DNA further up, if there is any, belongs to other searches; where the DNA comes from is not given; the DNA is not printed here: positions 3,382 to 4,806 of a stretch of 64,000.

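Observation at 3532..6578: Recently duplicated LytS-type sensor kinases flanking a single LytTR response regulator (HK-RR-HK)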

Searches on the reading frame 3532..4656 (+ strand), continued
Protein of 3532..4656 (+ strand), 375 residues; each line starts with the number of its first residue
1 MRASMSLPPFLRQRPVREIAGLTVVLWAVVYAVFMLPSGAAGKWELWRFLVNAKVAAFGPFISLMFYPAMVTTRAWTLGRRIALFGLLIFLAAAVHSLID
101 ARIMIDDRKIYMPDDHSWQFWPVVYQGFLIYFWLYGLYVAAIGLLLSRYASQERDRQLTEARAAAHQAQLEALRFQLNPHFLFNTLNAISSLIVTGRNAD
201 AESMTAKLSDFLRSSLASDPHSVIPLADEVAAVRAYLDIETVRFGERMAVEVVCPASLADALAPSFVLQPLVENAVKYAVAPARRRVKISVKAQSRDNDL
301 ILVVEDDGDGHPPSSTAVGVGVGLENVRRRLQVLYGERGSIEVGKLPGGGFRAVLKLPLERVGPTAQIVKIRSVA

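Call 12: find_encoding_contigs(protein=P0001, flank=4000, max_places=4)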
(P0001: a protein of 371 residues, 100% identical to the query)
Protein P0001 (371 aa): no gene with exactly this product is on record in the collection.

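Call 14: find_encoding_contigs(protein=P0005, flank=6000, max_places=3)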
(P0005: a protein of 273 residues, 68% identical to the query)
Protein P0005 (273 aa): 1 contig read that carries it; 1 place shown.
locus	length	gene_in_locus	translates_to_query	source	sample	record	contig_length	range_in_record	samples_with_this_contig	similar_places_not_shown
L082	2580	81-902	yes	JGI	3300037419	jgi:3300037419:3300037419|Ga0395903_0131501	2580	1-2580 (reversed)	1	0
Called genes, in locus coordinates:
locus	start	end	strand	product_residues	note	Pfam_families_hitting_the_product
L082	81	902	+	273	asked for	PF06580:His_kinase, PF02518:HATPase_c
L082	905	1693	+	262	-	PF00072:Response_reg, PF04397:LytTR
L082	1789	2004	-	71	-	PF09954:DUF2188 (weak)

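Call 15: find_encoding_contigs(protein=P0006, flank=6000, max_places=3)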
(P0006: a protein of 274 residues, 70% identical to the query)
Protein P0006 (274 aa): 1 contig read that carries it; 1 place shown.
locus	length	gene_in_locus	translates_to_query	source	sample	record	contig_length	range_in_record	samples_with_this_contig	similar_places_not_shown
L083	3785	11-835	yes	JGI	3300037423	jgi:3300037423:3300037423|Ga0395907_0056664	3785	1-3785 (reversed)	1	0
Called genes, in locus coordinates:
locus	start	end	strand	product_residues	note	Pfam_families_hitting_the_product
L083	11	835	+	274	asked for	PF06580:His_kinase, PF02518:HATPase_c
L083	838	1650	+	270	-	PF00072:Response_reg, PF04397:LytTR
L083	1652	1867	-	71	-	-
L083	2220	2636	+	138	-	-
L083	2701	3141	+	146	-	-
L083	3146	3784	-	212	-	?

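Call 16: find_encoding_contigs(protein=P0004, flank=6000, max_places=3)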
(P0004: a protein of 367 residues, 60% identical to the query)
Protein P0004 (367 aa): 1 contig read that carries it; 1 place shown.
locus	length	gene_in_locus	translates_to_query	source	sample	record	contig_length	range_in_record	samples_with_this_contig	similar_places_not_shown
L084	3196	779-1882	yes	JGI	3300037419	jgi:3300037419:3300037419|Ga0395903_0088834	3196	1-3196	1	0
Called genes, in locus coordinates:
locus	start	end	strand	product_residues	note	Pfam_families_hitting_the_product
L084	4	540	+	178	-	PF00036:EF-hand_1 (faint), PF13202:EF-hand_5 (weak), PF13405:EF-hand_6 (faint), PF13833:EF-hand_8 (faint), PF13499:EF-hand_7, PF13202:EF-hand_5 (weak)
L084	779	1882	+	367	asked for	PF06580:His_kinase, PF02518:HATPase_c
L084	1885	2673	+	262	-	PF00072:Response_reg, PF04397:LytTR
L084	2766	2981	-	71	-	PF09954:DUF2188 (weak)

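Call 20: search_protein_families(library=ncbifam, proteins=[window:3532-4656:+], max_evalue=0.01)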
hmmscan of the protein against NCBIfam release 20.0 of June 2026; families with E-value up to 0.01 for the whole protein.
window:3532-4656:+ (375 aa): 10 families
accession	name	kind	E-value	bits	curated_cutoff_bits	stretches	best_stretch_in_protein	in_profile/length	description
NF008649.0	PRK11644.1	equivalog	8.7e-07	28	408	1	267-337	416-479/499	signal transduction histidine-protein kinase/phosphatase UhpB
NF033792.0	ActS_PrrB_HisK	equivalog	1.4e-06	27.5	350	1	266-314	314-356/423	ActS/PrrB/RegB family redox-sensitive histidine kinase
NF051872.1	HisKinPhyk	equivalog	0.00067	18.3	750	1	268-355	454-534/537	sensor histidine kinase PhyK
NF007007.0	PRK09470.1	equivalog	0.0013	17.7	486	0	268-314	356-400/463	envelope stress sensor histidine kinase CpxA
TIGR02966.1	phoR_proteo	equivalog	0.0015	17.6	334.2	1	267-313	233-275/333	phosphate regulon sensor histidine kinase PhoR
NF008025.0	PRK10755.1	equivalog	0.0016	17.2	314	1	260-312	250-298/362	two-component system sensor histidine kinase PmrB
NF007004.0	PRK09467.1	equivalog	0.002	17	415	0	261-328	332-408/440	two-component system sensor histidine kinase EnvZ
NF007898.0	PRK10604.1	equivalog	0.0035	16.6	478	0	265-314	321-364/433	two-component system sensor histidine kinase RstB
NF010077.0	PRK13559.1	subfamily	0.0046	15.9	361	1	145-330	147-333/364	hypothetical protein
NF007793.0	PRK10490.1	equivalog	0.0057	14.7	1123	0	264-314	779-825/895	two-component system sensor histidine kinase KdpD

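Call 41: predict_structure(alignment_id=A2)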
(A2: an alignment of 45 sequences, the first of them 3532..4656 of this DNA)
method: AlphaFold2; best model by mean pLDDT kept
length: 375 residues; sequences in the alignment: 45
mean_pLDDT: 88.7   pTM: 0.67
mean pLDDT of the five models: 88.7, 87.4, 86.6, 86.5, 86.3
residues with pLDDT >= 90: 253; 70-90: 87; 50-70: 22; < 50: 13
segments of 3 or more residues with pLDDT < 50: 315-319, 369-375
pLDDT, mean of each block of 10 residues (from residue 1): 69 90 97 94 93 96 96 96 98 98 95 91 97 98 95 90 77 67 87 89 88 83 92 94 94 97 94 92 94 97 92 51 86 93 89 95 62 41
secondary structure, 60 per line:
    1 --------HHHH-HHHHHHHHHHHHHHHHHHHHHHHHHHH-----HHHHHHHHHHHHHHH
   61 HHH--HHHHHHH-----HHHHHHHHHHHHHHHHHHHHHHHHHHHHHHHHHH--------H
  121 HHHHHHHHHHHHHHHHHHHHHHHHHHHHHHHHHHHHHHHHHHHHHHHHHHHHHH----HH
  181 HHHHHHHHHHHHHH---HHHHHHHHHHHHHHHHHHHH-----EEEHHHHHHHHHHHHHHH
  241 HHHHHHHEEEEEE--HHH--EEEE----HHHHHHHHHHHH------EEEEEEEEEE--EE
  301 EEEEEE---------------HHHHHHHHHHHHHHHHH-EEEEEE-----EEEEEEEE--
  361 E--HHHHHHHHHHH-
elements in order: H9-12 H14-40 H46-63 H66-72 H78-111 H120-174 H179-194 H198-217 E223-225 H226-247 E248-253 E261-264 H269-280 E287-296 E299-306 H322-338 E340-345 E351-358 H364-374
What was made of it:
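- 3532..4659 (+): HK1, a 375-aa sensor kinase with four TM helices, a PF06580 His_kinase (DHp) domain and HATPase_c. It is the copy in the ancestral position and retains ancestral residues. The AF2 model has helices 14-40, 46-72, 78-111 and 120-174 (call 41).
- On LytS/YehU(BtsS)-type sensor kinase, strict architecture (5TMR-LYT + GAF + His_kinase + HATPase_c): The model has four helices, not five or six (call 41).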

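Call 43: search_solved_structures(query=A2, max_evalue=0.01)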
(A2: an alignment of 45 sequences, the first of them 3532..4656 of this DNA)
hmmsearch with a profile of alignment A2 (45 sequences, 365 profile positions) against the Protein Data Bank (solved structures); distinct sequences matched with E-value up to 0.01: 14.
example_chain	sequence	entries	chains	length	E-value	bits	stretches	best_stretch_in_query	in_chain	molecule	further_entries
6swj_A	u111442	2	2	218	1.1e-34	123.4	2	173-312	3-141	Histidine kinase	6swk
6lgq_C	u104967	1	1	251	0.00023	23.6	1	263-313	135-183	Histidine kinase KdpD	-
3zxo_A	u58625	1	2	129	0.00024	23.5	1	268-346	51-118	REDOX SENSOR HISTIDINE KINASE RESPONSE REGULATOR DEVS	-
8sbm_A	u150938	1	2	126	0.00097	21.5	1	268-339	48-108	GAF domain-containing protein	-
3ja6_C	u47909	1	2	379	0.001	21.5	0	309-358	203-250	Chemotaxis protein CheA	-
1b3q_A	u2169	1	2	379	0.0012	21.2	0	309-357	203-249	PROTEIN (CHEMOTAXIS PROTEIN CHEA)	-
1i58_A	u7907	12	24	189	0.0013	21.1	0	268-312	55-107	CHEMOTAXIS PROTEIN CHEA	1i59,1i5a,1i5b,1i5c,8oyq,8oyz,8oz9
1i5d_A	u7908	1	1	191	0.0014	21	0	268-312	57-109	CHEMOTAXIS PROTEIN CHEA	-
4jpb_A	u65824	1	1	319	0.0015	20.9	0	308-358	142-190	Chemotaxis protein CheA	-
2ch4_A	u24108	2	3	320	0.0017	20.7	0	309-358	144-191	CHEMOTAXIS PROTEIN CHEA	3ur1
3ehf_A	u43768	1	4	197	0.0026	20.2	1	218-333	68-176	Sensor kinase (YocF protein)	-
3ehg_A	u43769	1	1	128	0.0027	20.1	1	221-333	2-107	Sensor kinase (YocF protein)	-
6mi6_A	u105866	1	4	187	0.0028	20.1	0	268-312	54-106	Chemotaxis protein CheA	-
4xiv_A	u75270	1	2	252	0.0033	19.8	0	269-312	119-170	Chemotaxis protein CheA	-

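Call 44: fold_search(model_id=the predicted structure, library=pdb)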
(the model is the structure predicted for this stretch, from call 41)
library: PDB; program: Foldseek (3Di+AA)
matches with E <= 10: 732; with E <= 0.001: 320
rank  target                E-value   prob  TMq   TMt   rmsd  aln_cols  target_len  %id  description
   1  6swk                  6.6e-12  1.00  0.38  0.66   5.8       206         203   30  The kinase domain of GanS, a histidine kinase from Geobacillus stearothermophilus (released 2020-10-14)
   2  6swj                  2.3e-11  1.00  0.39  0.67   5.5       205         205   30  The kinase domain of GanS, a histidine kinase from Geobacillus stearothermophilus (with Pt) (released 2020-10-14)
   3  8g3a_D                1.2e-08  1.00  0.31  0.35  23.9       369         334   17  BceAB-S nucleotide free TM state 1 (released 2023-06-21)
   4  2c2a                  4.0e-08  1.00  0.30  0.45  16.7       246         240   20  Structure of the entire cytoplasmic portion of a sensor histidine kinase protein (released 2005-11-21)
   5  4jas_A                8.1e-08  1.00  0.30  0.45  13.2       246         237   20  Structural basis of a rationally rewired protein-protein interface (HK853mutant A268V, A271G, T275M, V294T and D297E a (released 2013-09-04)
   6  9jfj_A                9.0e-08  1.00  0.30  0.47  15.5       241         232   16  Crystal structure of the cytoplasmic domain of ZraS in ADP-bound form (released 2025-03-26)
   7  6rh0_B                9.5e-08  1.00  0.31  0.47  11.7       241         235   22  Revisiting pH-gated conformational switch. Complex HK853-RR468 pH 5.5 (released 2020-02-19)
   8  6rfv_B                1.1e-07  1.00  0.30  0.47  12.3       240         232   20  Revisiting pH-gated conformational switch. Complex HK853-RR468 pH 7 (released 2020-02-19)
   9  6paj_B                1.1e-07  1.00  0.29  0.50  23.0       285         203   15  Structure of the SrrAB Histidine Kinase DHp-CA domain (released 2020-04-22)
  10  5uht_A                1.2e-07  1.00  0.32  0.48  12.1       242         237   23  Structure of the Thermotoga maritima HK853-BeF3-RR468 complex at pH 5.0 (released 2017-12-27)
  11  8vc9_F                1.2e-07  1.00  0.30  0.30  23.2       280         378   16  Hybrid response regulator LvrB from Leptospira / phosphorylated REC form (released 2024-12-18)
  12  5c93_A                1.2e-07  1.00  0.30  0.46  17.8       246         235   16  Histidine kinase with ATP (released 2016-07-27)
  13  6rh7_B                1.5e-07  1.00  0.32  0.49  14.3       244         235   21  Revisiting pH-gated conformational switch. Complex HK853 mutant H260A -RR468 mutant D53A pH 7.5 (released 2020-02-19)
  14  6paj_A                1.5e-07  1.00  0.28  0.49  14.1       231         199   15  Structure of the SrrAB Histidine Kinase DHp-CA domain (released 2020-04-22)
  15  8f71_B                1.5e-07  1.00  0.30  0.53   8.5       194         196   24  Crystal structure of the histidine kinase domain of bacteriophytochrome RpBphP2 (released 2023-11-22)
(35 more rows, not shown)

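Call 47: find_encoding_contigs(protein=P0122, flank=3000, max_places=3)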
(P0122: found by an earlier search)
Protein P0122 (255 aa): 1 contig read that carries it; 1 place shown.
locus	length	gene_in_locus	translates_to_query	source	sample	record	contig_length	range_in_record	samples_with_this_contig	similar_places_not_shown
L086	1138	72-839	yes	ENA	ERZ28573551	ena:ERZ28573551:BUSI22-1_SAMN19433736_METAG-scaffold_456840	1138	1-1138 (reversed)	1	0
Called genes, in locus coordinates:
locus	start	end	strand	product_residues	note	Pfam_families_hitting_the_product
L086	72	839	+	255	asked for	PF00072:Response_reg, PF04397:LytTR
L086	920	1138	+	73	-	?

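Call 54: search_protein_families(library=pfam, proteins=[L081:6001-7122:+, L004:5929-7095:+], max_evalue=0.01)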
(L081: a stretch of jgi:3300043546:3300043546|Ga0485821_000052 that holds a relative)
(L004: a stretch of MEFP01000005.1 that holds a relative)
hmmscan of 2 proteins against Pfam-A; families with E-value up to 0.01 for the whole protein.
L081:6001-7122:+ (374 aa): 3 families
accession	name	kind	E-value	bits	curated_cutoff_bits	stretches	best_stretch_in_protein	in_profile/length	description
PF06580.19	His_kinase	-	5.5e-26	91.1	25.2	1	171-251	1-81/81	Histidine kinase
PF02518.31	HATPase_c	-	3.1e-10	40.9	26.4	1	269-363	8-110/111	Histidine kinase-, DNA gyrase B-, and HSP90-like ATPase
PF12911.12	OppC_N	-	0.0036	17.6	23.9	0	53-75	14-36/53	N-terminal TM domain of oligopeptide transport permease C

L004:5929-7095:+ (389 aa): 2 families
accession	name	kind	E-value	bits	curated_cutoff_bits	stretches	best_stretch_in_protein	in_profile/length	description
PF06580.19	His_kinase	-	3.9e-22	78.7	25.2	1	189-269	1-81/81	Histidine kinase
PF02518.31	HATPase_c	-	7.5e-09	36.5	26.4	1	288-380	9-110/111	Histidine kinase-, DNA gyrase B-, and HSP90-like ATPase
